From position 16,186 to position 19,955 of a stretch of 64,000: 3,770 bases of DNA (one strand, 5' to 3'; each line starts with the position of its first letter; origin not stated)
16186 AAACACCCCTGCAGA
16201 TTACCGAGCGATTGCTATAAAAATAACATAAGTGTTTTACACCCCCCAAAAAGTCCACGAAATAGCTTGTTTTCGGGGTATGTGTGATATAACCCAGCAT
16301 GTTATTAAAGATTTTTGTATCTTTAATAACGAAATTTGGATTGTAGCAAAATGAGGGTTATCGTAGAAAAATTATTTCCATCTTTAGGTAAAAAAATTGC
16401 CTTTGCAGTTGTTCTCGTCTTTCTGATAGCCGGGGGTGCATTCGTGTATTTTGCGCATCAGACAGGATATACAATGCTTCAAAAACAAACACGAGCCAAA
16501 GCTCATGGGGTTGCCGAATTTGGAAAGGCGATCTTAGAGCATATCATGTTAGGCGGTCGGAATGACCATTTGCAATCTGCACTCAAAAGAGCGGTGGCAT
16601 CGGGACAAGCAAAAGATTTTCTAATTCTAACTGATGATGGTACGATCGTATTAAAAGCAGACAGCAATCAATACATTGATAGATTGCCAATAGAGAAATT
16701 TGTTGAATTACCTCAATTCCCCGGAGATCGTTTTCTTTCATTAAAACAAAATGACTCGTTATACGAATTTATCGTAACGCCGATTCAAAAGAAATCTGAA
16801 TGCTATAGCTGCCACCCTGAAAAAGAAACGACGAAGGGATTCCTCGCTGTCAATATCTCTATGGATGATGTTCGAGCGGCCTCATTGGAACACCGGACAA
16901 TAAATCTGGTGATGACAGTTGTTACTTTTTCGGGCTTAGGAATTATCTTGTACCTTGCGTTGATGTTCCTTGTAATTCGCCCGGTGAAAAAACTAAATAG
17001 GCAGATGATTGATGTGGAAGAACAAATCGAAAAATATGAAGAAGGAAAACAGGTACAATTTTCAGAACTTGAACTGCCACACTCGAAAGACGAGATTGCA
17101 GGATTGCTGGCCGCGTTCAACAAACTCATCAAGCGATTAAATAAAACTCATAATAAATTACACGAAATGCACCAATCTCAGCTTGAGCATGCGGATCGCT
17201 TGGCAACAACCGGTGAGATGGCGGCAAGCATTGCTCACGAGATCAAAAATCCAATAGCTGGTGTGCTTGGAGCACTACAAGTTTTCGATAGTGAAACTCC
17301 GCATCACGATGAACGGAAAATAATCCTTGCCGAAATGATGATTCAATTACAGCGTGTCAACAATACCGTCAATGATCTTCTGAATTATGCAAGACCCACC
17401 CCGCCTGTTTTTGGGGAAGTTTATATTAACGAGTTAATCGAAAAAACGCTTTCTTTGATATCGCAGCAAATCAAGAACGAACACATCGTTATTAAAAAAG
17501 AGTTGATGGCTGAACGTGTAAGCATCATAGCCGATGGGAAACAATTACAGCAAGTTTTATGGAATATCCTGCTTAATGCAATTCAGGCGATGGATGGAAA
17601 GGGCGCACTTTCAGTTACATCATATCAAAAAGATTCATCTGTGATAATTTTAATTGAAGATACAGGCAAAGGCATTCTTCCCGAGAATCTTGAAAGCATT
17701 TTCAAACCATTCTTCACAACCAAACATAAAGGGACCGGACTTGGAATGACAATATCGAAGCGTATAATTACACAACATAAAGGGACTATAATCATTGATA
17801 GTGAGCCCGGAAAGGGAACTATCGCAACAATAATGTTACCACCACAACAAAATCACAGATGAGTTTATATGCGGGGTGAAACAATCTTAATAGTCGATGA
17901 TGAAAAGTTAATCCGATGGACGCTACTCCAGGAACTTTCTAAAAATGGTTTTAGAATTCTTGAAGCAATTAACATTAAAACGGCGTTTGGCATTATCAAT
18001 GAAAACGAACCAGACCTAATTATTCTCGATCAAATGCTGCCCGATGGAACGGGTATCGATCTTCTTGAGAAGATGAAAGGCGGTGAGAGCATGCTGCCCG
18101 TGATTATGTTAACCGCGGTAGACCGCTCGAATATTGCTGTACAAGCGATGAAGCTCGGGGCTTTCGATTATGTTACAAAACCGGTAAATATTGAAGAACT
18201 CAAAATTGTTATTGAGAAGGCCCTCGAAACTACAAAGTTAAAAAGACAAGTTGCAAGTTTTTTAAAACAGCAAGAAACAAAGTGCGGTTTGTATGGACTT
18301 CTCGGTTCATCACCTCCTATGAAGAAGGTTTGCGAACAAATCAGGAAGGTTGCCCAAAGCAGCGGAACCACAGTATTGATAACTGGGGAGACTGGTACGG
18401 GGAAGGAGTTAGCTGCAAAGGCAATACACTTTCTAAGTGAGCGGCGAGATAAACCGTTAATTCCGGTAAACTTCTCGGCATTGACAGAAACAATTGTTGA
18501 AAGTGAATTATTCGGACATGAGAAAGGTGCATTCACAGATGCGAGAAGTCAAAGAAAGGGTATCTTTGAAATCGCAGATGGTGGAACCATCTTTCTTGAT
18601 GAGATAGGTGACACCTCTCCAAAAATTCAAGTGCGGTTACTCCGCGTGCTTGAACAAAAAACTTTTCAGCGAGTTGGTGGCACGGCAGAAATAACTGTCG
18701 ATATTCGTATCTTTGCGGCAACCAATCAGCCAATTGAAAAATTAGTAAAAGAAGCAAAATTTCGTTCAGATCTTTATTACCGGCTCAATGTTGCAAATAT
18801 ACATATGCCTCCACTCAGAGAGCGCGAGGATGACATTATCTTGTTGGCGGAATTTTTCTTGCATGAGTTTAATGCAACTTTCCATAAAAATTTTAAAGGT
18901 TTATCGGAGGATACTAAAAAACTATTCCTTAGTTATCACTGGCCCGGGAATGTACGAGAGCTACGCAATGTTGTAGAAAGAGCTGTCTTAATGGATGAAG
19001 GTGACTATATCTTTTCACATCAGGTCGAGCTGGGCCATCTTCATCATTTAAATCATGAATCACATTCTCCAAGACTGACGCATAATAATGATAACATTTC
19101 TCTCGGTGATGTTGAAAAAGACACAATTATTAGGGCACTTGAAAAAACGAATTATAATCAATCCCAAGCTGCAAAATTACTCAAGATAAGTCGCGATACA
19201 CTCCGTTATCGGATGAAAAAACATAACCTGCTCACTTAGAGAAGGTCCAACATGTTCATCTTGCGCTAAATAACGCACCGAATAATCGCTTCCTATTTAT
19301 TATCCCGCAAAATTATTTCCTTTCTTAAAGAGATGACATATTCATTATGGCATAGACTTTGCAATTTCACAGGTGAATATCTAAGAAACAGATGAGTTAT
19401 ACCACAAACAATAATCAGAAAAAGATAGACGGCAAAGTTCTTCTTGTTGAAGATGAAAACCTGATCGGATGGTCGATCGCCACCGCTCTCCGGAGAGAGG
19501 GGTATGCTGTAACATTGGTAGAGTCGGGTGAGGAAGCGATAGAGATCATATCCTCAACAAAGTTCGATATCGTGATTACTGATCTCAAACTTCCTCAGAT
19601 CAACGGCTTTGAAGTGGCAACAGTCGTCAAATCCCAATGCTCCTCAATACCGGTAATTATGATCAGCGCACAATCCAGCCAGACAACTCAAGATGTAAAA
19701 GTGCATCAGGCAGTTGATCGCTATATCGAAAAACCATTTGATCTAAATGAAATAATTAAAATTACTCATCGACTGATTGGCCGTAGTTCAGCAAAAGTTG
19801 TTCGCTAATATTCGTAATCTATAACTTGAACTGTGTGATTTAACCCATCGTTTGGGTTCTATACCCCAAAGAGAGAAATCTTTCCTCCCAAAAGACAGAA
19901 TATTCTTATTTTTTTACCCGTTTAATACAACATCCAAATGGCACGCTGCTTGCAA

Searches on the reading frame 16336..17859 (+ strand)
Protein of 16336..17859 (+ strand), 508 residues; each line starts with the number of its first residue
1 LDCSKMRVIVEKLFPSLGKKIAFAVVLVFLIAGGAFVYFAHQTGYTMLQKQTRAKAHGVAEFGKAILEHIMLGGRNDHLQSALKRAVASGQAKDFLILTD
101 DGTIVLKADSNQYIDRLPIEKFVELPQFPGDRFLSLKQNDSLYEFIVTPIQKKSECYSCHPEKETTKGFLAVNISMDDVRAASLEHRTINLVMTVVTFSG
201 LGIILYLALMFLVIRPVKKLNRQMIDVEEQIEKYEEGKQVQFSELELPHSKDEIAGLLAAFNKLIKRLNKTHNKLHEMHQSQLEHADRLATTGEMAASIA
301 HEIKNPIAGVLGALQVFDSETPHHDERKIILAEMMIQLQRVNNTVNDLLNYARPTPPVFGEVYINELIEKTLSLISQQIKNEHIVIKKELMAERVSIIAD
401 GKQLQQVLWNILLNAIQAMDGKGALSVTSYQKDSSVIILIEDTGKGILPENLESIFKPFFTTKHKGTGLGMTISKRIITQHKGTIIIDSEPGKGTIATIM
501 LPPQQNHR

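Call 8: search_protein_families(library=pfam, proteins=[window:16336-17859:+], max_evalue=0.001)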
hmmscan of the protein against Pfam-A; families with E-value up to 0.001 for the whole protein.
window:16336-17859:+ (508 aa): 4 families
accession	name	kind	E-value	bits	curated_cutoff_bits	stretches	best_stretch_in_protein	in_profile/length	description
PF02518.31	HATPase_c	-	1.5e-25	90.3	26.4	1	400-504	2-110/111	Histidine kinase-, DNA gyrase B-, and HSP90-like ATPase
PF00512.31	HisKA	-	2.9e-12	46.9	26.9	1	293-354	3-63/66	His Kinase A (phospho-acceptor) domain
PF14501.12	HATPase_c_5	-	1.3e-06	28.6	22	1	404-492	6-93/102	GHKL domain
PF00672.30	HAMP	-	0.0004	21.1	25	1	212-269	5-52/53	HAMP domain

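Call 77: search_protein_families(library=ncbifam, proteins=[window:16336-17859:+], max_evalue=0.0001)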
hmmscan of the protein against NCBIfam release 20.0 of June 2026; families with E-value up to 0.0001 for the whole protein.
window:16336-17859:+ (508 aa): 79 families (the best 25 are shown)
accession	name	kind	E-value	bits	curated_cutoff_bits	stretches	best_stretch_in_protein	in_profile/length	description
NF008468.0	PRK11360.1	equivalog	1.2e-71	241.9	646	1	279-506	383-611/616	two-component system sensor histidine kinase AtoS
NF007688.0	PRK10364.1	equivalog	1.9e-60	204.9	479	1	254-506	208-454/460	two-component system sensor histidine kinase ZraS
NF010411.0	PRK13837.1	equivalog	5.8e-45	153.6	647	1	250-506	407-678/828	two-component system VirA-like sensor kinase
NF053867.1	SprKinKinDBac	equivalog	2.6e-41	141.6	775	1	284-504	278-498/500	sporulation kinase KinD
NF038348.1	T2SS_HK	subfamily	4.4e-36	124.4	450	2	333-502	403-572/574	histidine kinase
NF052574.1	HisKinEspCMyxo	equivalog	1.9e-35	122.2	1200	1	278-505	403-639/785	serine histidine kinase EspC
NF033092.0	HK_WalK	equivalog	1.4e-33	116.4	725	2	339-502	420-593/594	cell wall metabolism sensor histidine kinase WalK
NF046044.1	PnpS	equivalog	5.2e-32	111.3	400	1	295-502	173-390/390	two-component system histidine kinase PnpS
NF008312.0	PRK11100.1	equivalog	1.3e-30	106.7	356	1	186-503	179-474/477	two-component system sensor histidine kinase CreC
TIGR02966.1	phoR_proteo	equivalog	1.8e-30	106.1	334.2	1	294-499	116-331/333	phosphate regulon sensor histidine kinase PhoR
NF011874.0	PRK15347.1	equivalog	7.7e-30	103.6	852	1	183-504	286-615/921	two component system sensor kinase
NF040750.1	tetrathio_HK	equivalog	1.2e-29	103.2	750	1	266-490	313-541/555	tetrathionate respiration histidine kinase TtrS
NF047466.1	hybrid_RR_LvrB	exception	5.6e-29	101.5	500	1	251-502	106-375/377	hybrid histidine kinase/response regulator LvrB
NF041735.1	hist_kin_RppB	equivalog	1.2e-28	100.1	400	1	296-502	220-438/438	two-component system sensor histidine kinase RppB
NF041777.1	sens_FixL_Rhizob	equivalog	1.3e-28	99.9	850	1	265-502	236-480/485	sensor protein FixL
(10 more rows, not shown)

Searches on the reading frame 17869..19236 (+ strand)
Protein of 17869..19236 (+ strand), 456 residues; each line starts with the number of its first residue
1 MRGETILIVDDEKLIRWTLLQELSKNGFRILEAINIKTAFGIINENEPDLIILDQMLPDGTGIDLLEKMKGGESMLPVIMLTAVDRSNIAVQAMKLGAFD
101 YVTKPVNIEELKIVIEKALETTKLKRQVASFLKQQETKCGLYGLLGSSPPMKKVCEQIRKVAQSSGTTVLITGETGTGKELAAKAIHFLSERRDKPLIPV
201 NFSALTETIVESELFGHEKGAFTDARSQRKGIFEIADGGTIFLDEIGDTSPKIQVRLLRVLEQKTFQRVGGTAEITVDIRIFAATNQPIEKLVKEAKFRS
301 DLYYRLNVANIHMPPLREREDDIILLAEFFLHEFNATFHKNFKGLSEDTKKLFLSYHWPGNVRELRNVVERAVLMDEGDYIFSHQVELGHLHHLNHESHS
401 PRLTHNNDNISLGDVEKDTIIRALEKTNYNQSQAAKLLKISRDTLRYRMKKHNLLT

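Call 8: search_protein_families(library=pfam, proteins=[window:17869-19236:+], max_evalue=0.001)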
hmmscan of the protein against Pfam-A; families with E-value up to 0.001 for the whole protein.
window:17869-19236:+ (456 aa): 9 families
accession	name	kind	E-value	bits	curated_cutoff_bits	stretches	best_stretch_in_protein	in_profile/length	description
PF00158.32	Sigma54_activat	-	1.9e-66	223.4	20.2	1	145-312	2-168/168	Sigma-54 interaction domain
PF00072.30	Response_reg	-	1.6e-26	93.1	30.2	1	6-115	1-110/111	Response regulator receiver domain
PF25601.1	AAA_lid_14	-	5.1e-25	87.6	27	1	317-388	1-72/87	AAA+ ATPase lid domain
PF14532.12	Sigma54_activ_2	-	1.1e-17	65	25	1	145-316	1-138/138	Sigma-54 interaction domain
PF02954.25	HTH_8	-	5.5e-16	58.5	22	1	412-452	2-42/42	Bacterial regulatory protein, Fis family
PF07728.20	AAA_5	-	5.7e-09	36.5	22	1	169-291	2-126/139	AAA domain (dynein-related subfamily)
PF07724.20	AAA_2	-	4.4e-07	30.5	27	1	168-297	5-135/166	AAA domain (Cdc48 subfamily)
PF13556.12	HTH_30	-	0.00023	21.3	27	1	422-452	6-36/59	PucR C-terminal helix-turn-helix domain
PF00004.35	AAA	-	0.00051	20.9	21.2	0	169-294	1-116/131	ATPase family associated with various cellular activities (AAA)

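Call 77: search_protein_families(library=ncbifam, proteins=[window:17869-19236:+], max_evalue=0.0001)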
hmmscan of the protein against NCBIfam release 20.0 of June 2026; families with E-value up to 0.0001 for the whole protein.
window:17869-19236:+ (456 aa): 113 families (the best 25 are shown)
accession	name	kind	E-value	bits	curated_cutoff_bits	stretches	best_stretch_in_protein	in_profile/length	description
NF008469.0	PRK11361.1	equivalog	9.8e-132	439.9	714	1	4-452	5-454/461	acetoacetate metabolism transcriptional regulator AtoC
TIGR02915.1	PEP_resp_reg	equivalog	1.1e-119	400.2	502.6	1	6-454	1-444/445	PEP-CTERM-box response regulator transcription factor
TIGR01818.1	ntrC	equivalog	1.3e-118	396.8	558.6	1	6-450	1-461/463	nitrogen regulation protein NR(I)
NF007689.0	PRK10365.1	equivalog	1.4e-111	373.4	760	1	6-448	8-438/441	sigma-54-dependent response regulator transcription factor ZraR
TIGR01817.1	nifA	equivalog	6.2e-105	352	528.85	1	113-454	169-529/534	nif-specific transcriptional activator NifA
NF041946.1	LuxO_transreg_Vib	equivalog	1.1e-104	350.8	800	1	37-451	30-459/463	quorum-sensing sigma-54 dependent transcriptional regulator LuxO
NF008176.1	PRK10923.1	equivalog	5.1e-102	341.8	620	1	4-385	4-380/469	nitrogen regulation protein NR(I)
NF051870.1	NAssimRespRegNtrX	equivalog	5.3e-102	342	600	1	5-397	3-387/452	nitrogen assimilation response regulator NtrX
NF041552.1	TF_PrdR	equivalog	2.2e-99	333.4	795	1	108-452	234-576/577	sigma-54 dependent transcriptional regulator PrdR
NF038308.1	RNA_repair_RtcR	equivalog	2.9e-96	323.4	650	1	89-452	125-516/530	RNA repair transcriptional activator RtcR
NF003451.0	PRK05022.1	equivalog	6.8e-95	318.7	476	1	90-451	131-507/512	nitric oxide reductase transcriptional regulator NorR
TIGR02974.1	phageshock_pspF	equivalog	9.8e-91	304.4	443.55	1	144-381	1-238/336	phage shock protein operon transcriptional activator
NF041906.1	V4R_TF_MobR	exception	1.2e-90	304.6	999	1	119-451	212-543/544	phenol degradation transcriptional regulator MobR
NF011695.0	PRK15115.1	equivalog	2.3e-90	303.5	763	1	5-442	8-426/445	two-component system response regulator GlrR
NF049963.1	RespRegFlgRCampy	domain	4.6e-90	302.5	750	1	6-454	3-429/429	fla regulon two-component system response regulator FlgR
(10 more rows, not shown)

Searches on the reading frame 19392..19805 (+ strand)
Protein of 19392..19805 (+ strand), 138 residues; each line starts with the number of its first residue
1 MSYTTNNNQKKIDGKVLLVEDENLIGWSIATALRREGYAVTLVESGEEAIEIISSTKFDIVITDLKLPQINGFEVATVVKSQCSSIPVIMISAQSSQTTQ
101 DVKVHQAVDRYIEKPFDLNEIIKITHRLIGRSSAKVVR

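Call 8: search_protein_families(library=pfam, proteins=[window:19392-19805:+], max_evalue=0.001)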
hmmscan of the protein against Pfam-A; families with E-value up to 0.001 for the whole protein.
window:19392-19805:+ (138 aa): 2 families
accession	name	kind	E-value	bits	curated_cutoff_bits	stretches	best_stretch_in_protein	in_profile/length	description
PF00072.30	Response_reg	-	2.2e-24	86.2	30.2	1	16-124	1-109/111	Response regulator receiver domain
PF23198.2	PDE8A_N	-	4.6e-06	27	29.6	1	14-109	10-112/147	PDE8A-like, N-terminal domain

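Call 77: search_protein_families(library=ncbifam, proteins=[window:19392-19805:+], max_evalue=0.0001)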
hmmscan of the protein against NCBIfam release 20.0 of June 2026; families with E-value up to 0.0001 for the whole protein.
window:19392-19805:+ (138 aa): 98 families (the best 25 are shown)
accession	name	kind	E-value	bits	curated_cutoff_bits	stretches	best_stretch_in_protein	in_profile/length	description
NF008296.0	PRK11083.1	equivalog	4.1e-21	75.4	273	1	15-129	5-118/228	two-component system response regulator CreB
NF012227.0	AdeR_RR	equivalog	1e-20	74.2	340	1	12-133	10-130/239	efflux system response regulator transcription factor AdeR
TIGR01818.1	ntrC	equivalog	1.4e-20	73.5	558.6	1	16-133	1-118/463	nitrogen regulation protein NR(I)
NF041734.1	resp_reg_RppA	equivalog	1.5e-20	73.6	250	1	15-132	2-121/229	two-component system response regulator RppA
NF045991.1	RespRegCtrARhodob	equivalog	2.3e-20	73.3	350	1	15-133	2-120/224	response regulator transcription factor CtrA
NF041733.1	resp_reg_CseB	equivalog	8.1e-20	71.2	350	1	15-129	2-115/228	two-component system response regulator CseB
NF040689.1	MtrAB_MtrA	equivalog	2.1e-19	69.8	300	1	16-128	1-113/219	MtrAB system response regulator MtrA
NF053854.1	RespRegPhoBBctds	equivalog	3.8e-19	68.9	270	1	16-134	1-120/225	two-component system response regulator PhoB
NF033120.0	vanR_FM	exception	7.4e-19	68.3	460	1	16-122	6-111/231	vancomycin resistance response regulator transcription factor, VanR-F/VanR-M family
NF040534.1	resp_reg_YycF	equivalog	4.7e-18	65.3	340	1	15-126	2-112/231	response regulator YycF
NF012023.0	PRK15479.1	equivalog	9.8e-18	64.5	337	1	15-135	2-122/224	transcriptional regulator TctD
NF051850.1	RespRegRprY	equivalog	1.4e-17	63.8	370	1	15-129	6-120/234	response regulator transcription factor RprY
NF033117.2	vanR_ACDEGLN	exception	1.7e-17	63.8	350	1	16-122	1-106/226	VanR-ABDEGLN family response regulator transcription factor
TIGR02154.1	PhoB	equivalog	1.7e-17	63.5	296.2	1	15-131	4-122/226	phosphate regulon transcriptional regulator PhoB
NF008469.0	PRK11361.1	equivalog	1.8e-17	63.2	714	1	15-129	6-120/461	acetoacetate metabolism transcriptional regulator AtoC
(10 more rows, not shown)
